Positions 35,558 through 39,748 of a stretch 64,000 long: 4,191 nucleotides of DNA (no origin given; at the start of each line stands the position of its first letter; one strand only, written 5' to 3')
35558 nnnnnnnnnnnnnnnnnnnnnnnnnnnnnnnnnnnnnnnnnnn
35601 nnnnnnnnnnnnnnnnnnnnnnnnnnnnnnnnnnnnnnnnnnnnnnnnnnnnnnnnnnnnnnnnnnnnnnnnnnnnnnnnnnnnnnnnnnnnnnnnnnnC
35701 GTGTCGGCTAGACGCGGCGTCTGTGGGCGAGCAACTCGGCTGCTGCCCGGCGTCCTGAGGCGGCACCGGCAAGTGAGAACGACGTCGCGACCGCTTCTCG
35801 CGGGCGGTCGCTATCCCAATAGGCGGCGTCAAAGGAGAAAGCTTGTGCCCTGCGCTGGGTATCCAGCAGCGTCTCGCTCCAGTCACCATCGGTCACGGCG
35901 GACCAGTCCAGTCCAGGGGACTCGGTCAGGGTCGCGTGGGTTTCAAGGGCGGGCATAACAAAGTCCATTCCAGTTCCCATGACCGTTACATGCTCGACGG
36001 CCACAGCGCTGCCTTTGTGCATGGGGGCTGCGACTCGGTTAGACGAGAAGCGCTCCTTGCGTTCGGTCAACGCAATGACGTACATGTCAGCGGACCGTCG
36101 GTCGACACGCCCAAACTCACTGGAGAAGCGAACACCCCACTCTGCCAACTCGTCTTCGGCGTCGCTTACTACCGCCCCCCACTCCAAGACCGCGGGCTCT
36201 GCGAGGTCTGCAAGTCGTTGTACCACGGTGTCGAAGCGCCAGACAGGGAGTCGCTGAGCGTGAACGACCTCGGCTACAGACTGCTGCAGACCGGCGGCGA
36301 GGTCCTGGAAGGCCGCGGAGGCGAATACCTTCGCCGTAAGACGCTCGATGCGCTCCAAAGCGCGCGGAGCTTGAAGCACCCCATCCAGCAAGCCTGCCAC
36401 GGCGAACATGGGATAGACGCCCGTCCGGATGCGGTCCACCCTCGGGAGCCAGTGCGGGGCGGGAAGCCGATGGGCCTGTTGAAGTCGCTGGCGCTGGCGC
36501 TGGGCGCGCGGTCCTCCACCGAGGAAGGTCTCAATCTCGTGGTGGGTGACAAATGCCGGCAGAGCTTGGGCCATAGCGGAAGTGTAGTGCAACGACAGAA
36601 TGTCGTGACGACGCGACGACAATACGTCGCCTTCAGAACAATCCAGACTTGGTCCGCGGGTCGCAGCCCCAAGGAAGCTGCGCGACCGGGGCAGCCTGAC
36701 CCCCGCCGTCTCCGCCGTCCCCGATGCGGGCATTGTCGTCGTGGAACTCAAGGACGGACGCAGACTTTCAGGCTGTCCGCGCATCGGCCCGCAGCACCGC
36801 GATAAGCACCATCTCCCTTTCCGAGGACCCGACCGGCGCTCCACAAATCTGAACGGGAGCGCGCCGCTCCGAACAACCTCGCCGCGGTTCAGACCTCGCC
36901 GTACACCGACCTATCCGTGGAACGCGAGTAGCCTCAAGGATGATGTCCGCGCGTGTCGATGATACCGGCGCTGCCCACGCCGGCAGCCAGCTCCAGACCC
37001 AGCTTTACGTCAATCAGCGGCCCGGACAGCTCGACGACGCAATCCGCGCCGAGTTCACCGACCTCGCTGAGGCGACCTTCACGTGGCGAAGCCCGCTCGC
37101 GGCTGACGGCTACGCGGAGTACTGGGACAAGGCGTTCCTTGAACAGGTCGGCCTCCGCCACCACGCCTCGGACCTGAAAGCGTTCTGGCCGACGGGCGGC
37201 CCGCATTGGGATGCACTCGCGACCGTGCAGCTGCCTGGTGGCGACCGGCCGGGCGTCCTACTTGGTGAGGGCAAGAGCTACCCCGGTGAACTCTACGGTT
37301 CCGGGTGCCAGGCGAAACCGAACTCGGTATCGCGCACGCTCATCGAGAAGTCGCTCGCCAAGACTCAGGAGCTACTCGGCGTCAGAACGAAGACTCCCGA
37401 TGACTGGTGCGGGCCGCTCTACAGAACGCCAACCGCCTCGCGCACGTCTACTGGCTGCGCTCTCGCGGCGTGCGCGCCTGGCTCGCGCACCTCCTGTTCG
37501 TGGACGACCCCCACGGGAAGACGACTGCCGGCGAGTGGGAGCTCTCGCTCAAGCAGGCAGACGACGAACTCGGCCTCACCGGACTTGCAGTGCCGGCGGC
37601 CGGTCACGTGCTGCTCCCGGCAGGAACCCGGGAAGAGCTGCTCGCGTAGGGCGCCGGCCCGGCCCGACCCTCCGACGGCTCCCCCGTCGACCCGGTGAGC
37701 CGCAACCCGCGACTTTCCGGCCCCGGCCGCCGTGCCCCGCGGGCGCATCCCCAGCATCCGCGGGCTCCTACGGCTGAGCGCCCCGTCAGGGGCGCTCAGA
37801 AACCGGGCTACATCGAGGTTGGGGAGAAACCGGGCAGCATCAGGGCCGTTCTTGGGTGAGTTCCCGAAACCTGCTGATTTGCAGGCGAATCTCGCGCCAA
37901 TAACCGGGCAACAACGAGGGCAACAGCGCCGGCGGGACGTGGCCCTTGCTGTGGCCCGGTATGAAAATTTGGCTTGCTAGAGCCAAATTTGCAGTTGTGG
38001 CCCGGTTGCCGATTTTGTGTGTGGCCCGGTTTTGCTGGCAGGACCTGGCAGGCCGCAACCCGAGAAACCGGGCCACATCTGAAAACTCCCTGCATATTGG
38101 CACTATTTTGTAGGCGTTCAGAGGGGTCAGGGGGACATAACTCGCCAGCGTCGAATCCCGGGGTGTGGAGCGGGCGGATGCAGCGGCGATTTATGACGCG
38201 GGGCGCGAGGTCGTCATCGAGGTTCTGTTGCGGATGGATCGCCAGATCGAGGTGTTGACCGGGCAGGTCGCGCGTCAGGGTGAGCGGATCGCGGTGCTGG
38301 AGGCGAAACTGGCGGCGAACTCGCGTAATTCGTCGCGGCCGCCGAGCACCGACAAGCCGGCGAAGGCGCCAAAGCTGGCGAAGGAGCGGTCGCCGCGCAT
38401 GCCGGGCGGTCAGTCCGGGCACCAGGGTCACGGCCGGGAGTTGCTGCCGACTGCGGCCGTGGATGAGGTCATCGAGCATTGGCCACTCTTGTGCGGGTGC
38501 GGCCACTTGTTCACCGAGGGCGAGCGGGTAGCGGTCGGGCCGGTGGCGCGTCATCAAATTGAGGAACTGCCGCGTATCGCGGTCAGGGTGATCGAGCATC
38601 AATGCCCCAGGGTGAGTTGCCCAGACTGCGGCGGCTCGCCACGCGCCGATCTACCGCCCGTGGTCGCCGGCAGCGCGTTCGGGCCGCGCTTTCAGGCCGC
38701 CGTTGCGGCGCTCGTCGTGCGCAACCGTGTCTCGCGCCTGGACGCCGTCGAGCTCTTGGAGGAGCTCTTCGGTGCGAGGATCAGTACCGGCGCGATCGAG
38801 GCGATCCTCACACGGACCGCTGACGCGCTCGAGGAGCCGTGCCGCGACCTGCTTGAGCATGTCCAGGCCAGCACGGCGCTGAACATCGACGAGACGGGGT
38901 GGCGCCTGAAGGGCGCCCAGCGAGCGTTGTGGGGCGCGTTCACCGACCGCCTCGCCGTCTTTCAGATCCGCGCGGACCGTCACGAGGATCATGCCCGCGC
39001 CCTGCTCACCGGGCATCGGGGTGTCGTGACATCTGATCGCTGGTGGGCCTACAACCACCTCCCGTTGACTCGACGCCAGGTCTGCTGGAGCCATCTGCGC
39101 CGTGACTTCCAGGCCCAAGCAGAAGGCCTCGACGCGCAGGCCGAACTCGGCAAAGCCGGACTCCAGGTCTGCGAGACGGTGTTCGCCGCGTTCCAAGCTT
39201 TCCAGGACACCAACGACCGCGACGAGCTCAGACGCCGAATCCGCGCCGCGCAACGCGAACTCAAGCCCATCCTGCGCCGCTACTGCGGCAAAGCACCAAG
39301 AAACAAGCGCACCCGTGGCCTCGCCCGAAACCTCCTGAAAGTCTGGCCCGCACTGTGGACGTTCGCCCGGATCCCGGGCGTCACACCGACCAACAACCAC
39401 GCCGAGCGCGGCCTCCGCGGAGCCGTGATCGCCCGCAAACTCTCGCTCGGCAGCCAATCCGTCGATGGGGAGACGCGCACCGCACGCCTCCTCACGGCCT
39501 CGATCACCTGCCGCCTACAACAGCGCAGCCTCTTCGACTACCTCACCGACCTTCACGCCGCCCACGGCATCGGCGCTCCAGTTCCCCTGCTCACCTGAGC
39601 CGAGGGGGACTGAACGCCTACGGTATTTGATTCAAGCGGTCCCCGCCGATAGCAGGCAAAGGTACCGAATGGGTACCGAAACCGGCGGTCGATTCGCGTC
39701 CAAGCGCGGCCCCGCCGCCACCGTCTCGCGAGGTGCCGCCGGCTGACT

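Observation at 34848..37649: Uncharacterised tightly coupled two-gene operon plus a divergent nuclease-like gene at the core of a decayed mobile/defence-type island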

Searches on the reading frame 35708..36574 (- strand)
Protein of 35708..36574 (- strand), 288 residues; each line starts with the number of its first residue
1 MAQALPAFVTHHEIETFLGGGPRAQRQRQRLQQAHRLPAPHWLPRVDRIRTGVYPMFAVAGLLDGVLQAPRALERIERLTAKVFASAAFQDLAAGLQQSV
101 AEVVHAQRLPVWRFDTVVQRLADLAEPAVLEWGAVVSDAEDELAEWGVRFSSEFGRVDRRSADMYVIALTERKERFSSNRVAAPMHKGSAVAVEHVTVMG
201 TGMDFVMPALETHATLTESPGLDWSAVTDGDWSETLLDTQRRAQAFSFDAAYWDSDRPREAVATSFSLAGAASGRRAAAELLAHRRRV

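Call 3: search_protein_families(library=pfam, proteins=[window:35708-36574:-], max_evalue=1)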
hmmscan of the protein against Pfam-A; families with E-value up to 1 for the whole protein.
window:35708-36574:- (288 aa): 0 families

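Call 4: search_protein_families(library=ncbifam, proteins=[window:35708-36574:-], max_evalue=1)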
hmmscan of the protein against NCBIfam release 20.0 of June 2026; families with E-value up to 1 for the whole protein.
window:35708-36574:- (288 aa): 0 families

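Call 5: search_protein_families(library=padloc, proteins=[window:35708-36574:-], max_evalue=1)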
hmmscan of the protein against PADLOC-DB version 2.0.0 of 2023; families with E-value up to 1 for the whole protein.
window:35708-36574:- (288 aa): 0 families

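Call 8: find_homologous_proteins(query=window:35708-36574:-)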
Query window:35708-36574:- (288 aa): 8 proteins with E <= 0.001 among 8000 candidates.
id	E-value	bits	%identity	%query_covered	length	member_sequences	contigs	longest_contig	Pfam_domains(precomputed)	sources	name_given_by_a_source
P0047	3.0e-183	626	100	100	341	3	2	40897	-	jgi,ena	-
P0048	2.2e-126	439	71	100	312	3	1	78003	-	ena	-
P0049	1.4e-125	436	70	100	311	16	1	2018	-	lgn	-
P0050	1.1e-86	309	53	95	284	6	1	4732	-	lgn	-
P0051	1.3e-81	292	53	97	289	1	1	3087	-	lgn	-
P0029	2.5e-77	278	71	60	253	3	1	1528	-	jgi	-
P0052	5.8e-76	274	52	92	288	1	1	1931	-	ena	-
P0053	3.9e-70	255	47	100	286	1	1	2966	-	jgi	jgi:hypothetical protein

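Call 26: find_encoding_contigs(protein=P0048, flank=8000, max_places=2)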
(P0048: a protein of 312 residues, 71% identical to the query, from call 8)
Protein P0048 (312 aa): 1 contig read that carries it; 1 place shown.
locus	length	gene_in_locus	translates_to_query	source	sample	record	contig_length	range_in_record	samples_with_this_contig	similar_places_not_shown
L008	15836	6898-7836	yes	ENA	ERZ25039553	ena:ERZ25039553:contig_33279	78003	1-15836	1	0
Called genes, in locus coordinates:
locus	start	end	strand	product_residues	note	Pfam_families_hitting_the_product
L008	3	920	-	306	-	?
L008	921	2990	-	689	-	PF01642:MM_CoA_mutase, PF02310:B12-binding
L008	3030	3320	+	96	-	PF02617:ClpS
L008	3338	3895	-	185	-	-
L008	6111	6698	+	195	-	-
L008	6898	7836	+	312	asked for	-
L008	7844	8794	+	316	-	-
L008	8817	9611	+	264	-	PF00378:ECH_1, PF16113:ECH_2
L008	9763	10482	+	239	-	PF13468:Glyoxalase_3 (faint)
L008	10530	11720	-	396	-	PF13191:AAA_16, PF13401:AAA_22 (weak)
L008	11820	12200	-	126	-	-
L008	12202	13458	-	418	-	PF08240:ADH_N, PF00107:ADH_zinc_N, PF13602:ADH_zinc_N_2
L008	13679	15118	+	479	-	PF01637:ATPase_2, PF13191:AAA_16, PF03008:DUF234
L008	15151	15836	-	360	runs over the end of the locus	PF01571:GCV_T, PF08669:GCV_T_C (weak)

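Call 41: predict_structure(alignment_id=A3)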
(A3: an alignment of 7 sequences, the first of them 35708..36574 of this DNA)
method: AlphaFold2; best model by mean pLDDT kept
length: 288 residues; sequences in the alignment: 7
mean_pLDDT: 44.3   pTM: 0.32
mean pLDDT of the five models: 44.3, 40.3, 40.2, 39.0, 35.7
residues with pLDDT >= 90: 0; 70-90: 4; 50-70: 91; < 50: 193
segments of 3 or more residues with pLDDT < 50: 1-14, 16-19, 48-73, 107-109, 146-271, 274-276, 278-288
pLDDT, mean of each block of 10 residues (from residue 1): 30 48 68 61 49 39 38 53 60 56 50 55 55 57 49 39 37 38 32 33 28 26 39 40 35 45 37 48 38
secondary structure, 60 per line:
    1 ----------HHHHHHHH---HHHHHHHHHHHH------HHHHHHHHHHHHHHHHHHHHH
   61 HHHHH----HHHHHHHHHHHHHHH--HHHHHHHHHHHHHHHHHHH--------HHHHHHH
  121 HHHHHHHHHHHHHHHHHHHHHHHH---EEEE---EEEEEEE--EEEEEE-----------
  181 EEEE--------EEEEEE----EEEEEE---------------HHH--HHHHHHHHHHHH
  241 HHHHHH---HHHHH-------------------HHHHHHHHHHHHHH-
elements in order: H11-18 H22-33 H40-65 H70-84 H87-105 H114-144 E148-151 E155-161 E164-169 E181-184 E193-198 E203-208 H229-246 H250-254 H274-287

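Call 42: search_protein_representatives(alignment_id=A3)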
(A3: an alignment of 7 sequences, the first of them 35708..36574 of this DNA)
Query: 7 sequences, 288 profile positions. Proteins with E-value up to 0.001 (for the whole library): 71; up to 1e-10: 45; up to 1e-30: 11. The best 71 are listed.
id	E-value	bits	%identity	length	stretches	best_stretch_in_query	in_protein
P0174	5.3e-128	442.9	-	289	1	1-287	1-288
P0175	3.8e-84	299.0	-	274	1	14-286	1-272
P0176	2.9e-75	269.8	-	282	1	1-286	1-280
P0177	7.9e-56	206.0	-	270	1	4-213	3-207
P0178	9.0e-56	205.8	-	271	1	1-220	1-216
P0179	1.3e-50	189.0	-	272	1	1-218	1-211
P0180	2.7e-49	184.6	-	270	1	4-224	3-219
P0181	7.1e-44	166.8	-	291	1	5-259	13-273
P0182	8.1e-37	143.6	-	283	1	3-259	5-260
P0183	2.4e-31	125.7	-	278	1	5-278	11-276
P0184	2.6e-31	125.6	-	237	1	41-225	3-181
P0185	2.2e-30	122.5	-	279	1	4-215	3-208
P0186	2.0e-29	119.4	-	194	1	4-200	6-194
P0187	1.7e-28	116.4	-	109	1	48-144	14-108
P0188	1.7e-28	116.4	-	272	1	8-226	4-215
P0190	2.7e-23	99.2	-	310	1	5-216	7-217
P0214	7.4e-12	61.7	-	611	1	4-240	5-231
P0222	1.3e-08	51.1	-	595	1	7-170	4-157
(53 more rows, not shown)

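Call 46: search_solved_structures(query=A4, max_evalue=10, show_alignments=3)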
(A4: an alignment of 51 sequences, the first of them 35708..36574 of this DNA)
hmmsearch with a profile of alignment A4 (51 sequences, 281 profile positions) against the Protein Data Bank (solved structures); distinct sequences matched with E-value up to 10: 1.
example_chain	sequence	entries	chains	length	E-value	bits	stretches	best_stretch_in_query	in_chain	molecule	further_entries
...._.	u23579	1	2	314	0.013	18.4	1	51-125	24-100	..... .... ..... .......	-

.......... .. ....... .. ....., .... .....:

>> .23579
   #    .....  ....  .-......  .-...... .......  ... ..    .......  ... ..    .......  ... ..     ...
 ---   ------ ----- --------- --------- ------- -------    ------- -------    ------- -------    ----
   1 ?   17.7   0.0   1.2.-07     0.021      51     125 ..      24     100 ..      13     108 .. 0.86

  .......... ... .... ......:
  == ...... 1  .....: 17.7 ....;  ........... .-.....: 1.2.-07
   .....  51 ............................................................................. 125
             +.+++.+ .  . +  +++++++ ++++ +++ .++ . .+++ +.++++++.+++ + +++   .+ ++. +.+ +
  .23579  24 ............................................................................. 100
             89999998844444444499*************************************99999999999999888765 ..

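Call 47: search_protein_families(library=pfam, alignment_id=A4, max_evalue=1)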
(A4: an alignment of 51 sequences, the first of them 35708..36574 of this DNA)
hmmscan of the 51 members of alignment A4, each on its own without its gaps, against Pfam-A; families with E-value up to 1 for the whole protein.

A. member 1, window:35708-36574:- (288 aa): 0 families

B. families by the number of members that match (of 51 scanned): 10 families
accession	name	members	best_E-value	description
PF18472.7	HP1451_C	1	0.027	HP1451 C-terminal domain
PF20075.5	DUF6471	1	0.067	Domain of unknown function (DUF6471)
PF01592.21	NifU_N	1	0.12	NifU-like N terminal domain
PF05597.16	Phasin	1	0.14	Poly(hydroxyalcanoate) granule associated protein (phasin)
PF14965.11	BRI3BP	1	0.14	Negative regulator of p53/TP53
PF09041.15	Aurora-A_bind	1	0.17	Aurora-A binding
PF04353.18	Rsd_AlgQ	1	0.22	Regulator of RNA polymerase sigma(70) subunit, Rsd/AlgQ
PF07888.16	CALCOCO1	1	0.29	Calcium binding and coiled-coil domain (CALCOCO1) like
PF11455.13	MazE-like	1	0.55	Antitoxin MazE-like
PF13284.11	DUF4072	1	0.76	Domain of unknown function (DUF4072)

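Call 88: search_protein_families(library=ncbifam, proteins=[P0214, P0222, L008:6111-6698:+], max_evalue=0.01)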
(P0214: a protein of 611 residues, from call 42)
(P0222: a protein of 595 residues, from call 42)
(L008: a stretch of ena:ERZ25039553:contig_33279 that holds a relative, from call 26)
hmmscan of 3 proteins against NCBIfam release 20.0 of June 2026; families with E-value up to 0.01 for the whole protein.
P0214 (611 aa): 11 families
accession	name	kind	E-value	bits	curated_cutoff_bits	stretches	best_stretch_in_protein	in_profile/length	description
NF006089.0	PRK08241.1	subfamily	1.2e-05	24.6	240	1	483-604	211-328/343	RNA polymerase subunit sigma-70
TIGR00740.1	TIGR00740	equivalog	5.2e-05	23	193.3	1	300-392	42-130/239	carboxy-S-adenosyl-L-methionine synthase CmoA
TIGR00536.1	hemK_fam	subfamily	9.6e-05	21.6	115.5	1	309-363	111-160/286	HemK family protein methyltransferase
NF043040.1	corrin_prot_MT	hypoth_equivalog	0.00016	21.2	180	1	304-428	34-148/216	corrinoid protein-associated methyltransferase CpaM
TIGR03534.1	RF_mod_PrmC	equivalog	0.00016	21.2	199.1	1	309-383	86-148/253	peptide chain release factor N(5)-glutamine methyltransferase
NF001244.0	PRK00216.1-5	equivalog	0.00027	20.3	216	1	296-364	34-96/236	bifunctional demethylmenaquinone methyltransferase/2-methoxy-6-polyprenyl-1,4-benzoquinol methylase UbiE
NF011995.0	PRK15451.1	equivalog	0.00063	19.3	285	1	301-426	46-161/247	carboxy-S-adenosyl-L-methionine synthase CmoA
NF050150.1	RiPP_MTase_ApyS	equivalog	0.0021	17.3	400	1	273-331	107-160/323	RiPP biosynthesis methyltransferase ApyS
NF045667.1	MTase_DVU1556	equivalog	0.0027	17.2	155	0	310-359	21-63/213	DVU_1556 family methyltransferase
TIGR01934.1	MenG_MenH_UbiE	subfamily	0.0071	15.7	158.35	0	291-360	20-81/223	ubiquinone/menaquinone biosynthesis methyltransferase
NF041820.1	daptide_MTase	equivalog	0.0092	15.5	175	0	304-398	29-111/243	daptide-type RiPP biosynthesis methyltransferase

P0222 (595 aa): 6 families
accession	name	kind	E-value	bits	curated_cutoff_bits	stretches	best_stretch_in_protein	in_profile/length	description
TIGR02960.1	SigX5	hypoth_equivalog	2e-06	27.3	264.75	1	456-526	188-257/322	RNA polymerase sigma-70 factor, TIGR02960 family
NF006089.0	PRK08241.1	subfamily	1.5e-05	24.3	240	1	465-530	209-274/343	RNA polymerase subunit sigma-70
NF001244.0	PRK00216.1-5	equivalog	0.00095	18.5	216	1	279-356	34-107/236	bifunctional demethylmenaquinone methyltransferase/2-methoxy-6-polyprenyl-1,4-benzoquinol methylase UbiE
TIGR00536.1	hemK_fam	subfamily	0.001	18.2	115.5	1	288-341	109-155/286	HemK family protein methyltransferase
TIGR03534.1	RF_mod_PrmC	equivalog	0.0061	16.1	199.1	0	294-343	89-131/253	peptide chain release factor N(5)-glutamine methyltransferase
TIGR01934.1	MenG_MenH_UbiE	subfamily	0.0093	15.3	158.35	0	278-358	24-97/223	ubiquinone/menaquinone biosynthesis methyltransferase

L008:6111-6698:+ (195 aa): 4 families
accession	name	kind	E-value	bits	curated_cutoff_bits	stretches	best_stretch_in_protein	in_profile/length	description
NF038330.1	adhesin_SclA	exception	6.2e-13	49.2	400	1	17-104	147-237/405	LPXTG-anchored collagen-like adhesin Scl1/SclA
NF038329.2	gly_rich_SclB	equivalog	1.7e-12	47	325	1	16-117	122-224/442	LPXTG-anchored collagen-like adhesin Scl2/SclB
NF046116.1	adhesin_Lcl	equivalog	3.6e-12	45.6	500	1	6-106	43-143/431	collagen-like adhesin Lcl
NF038313.3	HisXaaSer_A4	exception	7.1e-06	26.8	55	1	26-66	49-89/93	His-Xaa-Ser repeat protein HxsA4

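Call 89: search_protein_families(library=pfam, proteins=[P0214, P0222, L008:6111-6698:+], max_evalue=0.01)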
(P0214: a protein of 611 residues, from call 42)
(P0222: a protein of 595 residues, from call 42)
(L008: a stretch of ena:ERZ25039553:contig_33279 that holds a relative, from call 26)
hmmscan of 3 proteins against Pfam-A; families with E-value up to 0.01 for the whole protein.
P0214 (611 aa): 9 families
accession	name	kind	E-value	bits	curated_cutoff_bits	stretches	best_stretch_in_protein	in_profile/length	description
PF12680.13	SnoaL_2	-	4.6e-11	43.7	27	1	495-592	1-97/102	SnoaL-like domain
PF08242.18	Methyltransf_12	-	1.6e-06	29.2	30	1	316-425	1-98/98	Methyltransferase domain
PF13847.12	Methyltransf_31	-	3.1e-06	27.4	27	1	313-429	5-111/145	Methyltransferase domain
PF13649.12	Methyltransf_25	-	3.6e-06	28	27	1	315-423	1-97/97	Methyltransferase domain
PF14534.12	DUF4440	-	0.00013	22.8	25.2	1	493-575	3-83/107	Domain of unknown function (DUF4440)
PF08241.18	Methyltransf_11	-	0.00052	21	21.2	1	317-426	2-94/95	Methyltransferase domain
PF13489.12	Methyltransf_23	-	0.0021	18.2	27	1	309-374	20-61/164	Methyltransferase domain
PF05175.20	MTS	-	0.0063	16.6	23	0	308-364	27-78/170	Methyltransferase small domain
PF13577.12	SnoaL_4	-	0.0099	16.3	24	0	494-550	12-68/126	SnoaL-like domain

P0222 (595 aa): 5 families
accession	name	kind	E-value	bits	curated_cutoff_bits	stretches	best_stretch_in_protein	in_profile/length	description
PF12680.13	SnoaL_2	-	5.2e-12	46.7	27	1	479-579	1-99/102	SnoaL-like domain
PF13577.12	SnoaL_4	-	0.00041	20.8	24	1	479-532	13-69/126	SnoaL-like domain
PF13649.12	Methyltransf_25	-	0.00078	20.5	27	1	297-370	1-60/97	Methyltransferase domain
PF14534.12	DUF4440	-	0.0021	18.9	25.2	1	478-577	4-103/107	Domain of unknown function (DUF4440)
PF09243.16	Rsm22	-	0.0042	17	23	1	296-403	37-133/275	Mitochondrial small ribosomal subunit Rsm22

L008:6111-6698:+ (195 aa): 1 family
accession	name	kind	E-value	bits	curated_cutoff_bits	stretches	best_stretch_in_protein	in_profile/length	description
PF01391.23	Collagen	-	6.2e-17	61.6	27.2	2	22-78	3-59/60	Collagen triple helix repeat (20 copies)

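Call 94: find_encoding_contigs(protein=P0190, flank=5000, max_places=3)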
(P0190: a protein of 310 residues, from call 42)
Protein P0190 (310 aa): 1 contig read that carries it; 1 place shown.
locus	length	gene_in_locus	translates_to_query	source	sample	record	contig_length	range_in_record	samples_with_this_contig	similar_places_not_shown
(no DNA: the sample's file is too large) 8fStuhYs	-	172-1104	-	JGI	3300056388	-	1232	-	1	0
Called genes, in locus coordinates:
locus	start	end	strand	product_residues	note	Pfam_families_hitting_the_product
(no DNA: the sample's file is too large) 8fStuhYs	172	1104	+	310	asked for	-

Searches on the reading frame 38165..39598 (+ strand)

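Call 38: search_protein_families(library=pfam, proteins=[window:38165-39598:+], max_evalue=0.01)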
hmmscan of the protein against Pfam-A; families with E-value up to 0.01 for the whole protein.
window:38165-39598:+ (477 aa): 3 families
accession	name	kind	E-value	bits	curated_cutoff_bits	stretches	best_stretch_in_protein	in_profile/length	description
PF03050.20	DDE_Tnp_IS66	-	8.8e-37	127.5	23.1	1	171-435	3-281/284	Transposase IS66 family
PF20042.4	DUF6444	-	2e-15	57.6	27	1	26-92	22-85/85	Family of unknown function (DUF6444)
PF13005.12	zf-IS66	-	0.00015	22.5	27.3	1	112-156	7-46/46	zinc-finger binding domain of transposase IS66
